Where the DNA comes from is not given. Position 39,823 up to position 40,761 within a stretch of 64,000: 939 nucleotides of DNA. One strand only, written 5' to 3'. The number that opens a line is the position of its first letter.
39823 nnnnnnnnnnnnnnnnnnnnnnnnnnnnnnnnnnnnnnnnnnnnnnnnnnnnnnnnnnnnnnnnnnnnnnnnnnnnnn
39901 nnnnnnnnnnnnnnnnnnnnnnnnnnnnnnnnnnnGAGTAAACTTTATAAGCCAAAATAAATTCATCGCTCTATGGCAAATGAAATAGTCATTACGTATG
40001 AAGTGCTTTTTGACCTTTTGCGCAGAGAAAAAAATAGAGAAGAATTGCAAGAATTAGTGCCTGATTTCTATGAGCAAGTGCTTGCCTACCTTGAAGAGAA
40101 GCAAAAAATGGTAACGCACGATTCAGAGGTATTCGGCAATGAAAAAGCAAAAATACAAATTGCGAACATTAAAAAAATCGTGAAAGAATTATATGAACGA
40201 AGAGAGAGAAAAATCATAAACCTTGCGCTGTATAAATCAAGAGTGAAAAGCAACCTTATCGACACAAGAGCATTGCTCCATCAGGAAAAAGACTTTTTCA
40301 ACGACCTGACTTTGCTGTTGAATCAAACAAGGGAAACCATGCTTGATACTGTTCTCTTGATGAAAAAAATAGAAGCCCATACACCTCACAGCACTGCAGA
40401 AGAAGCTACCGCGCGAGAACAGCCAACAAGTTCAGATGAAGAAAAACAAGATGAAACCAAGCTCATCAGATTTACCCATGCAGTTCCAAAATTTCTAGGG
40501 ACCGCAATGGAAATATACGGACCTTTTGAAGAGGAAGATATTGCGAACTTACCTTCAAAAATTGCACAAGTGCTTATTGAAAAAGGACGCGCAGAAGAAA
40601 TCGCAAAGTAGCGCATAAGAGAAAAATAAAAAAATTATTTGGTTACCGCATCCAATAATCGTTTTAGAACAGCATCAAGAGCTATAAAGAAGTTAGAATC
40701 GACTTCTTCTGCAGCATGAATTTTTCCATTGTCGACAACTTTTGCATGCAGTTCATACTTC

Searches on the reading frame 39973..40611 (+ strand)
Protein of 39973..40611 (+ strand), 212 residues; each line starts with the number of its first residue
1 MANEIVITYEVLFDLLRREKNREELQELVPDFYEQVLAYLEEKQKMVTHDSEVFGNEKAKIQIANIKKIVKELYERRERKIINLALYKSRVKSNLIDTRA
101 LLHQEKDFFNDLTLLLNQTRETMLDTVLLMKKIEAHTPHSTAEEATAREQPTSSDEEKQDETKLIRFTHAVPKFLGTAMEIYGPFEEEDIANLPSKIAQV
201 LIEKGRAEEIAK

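Call 82: search_protein_families(library=pfam, proteins=[window:39973-40611:+], max_evalue=0.001)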
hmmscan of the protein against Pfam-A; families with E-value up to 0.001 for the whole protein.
window:39973-40611:+ (212 aa): 2 families
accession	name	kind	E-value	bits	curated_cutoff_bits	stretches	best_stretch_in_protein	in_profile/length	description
PF22090.1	Gins51_C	-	2.7e-16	59.5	27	1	164-210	2-48/48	Gins51, C-terminal domain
PF05916.17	Sld5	-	0.00083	20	22.3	1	20-122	15-100/102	GINS complex protein helical bundle domain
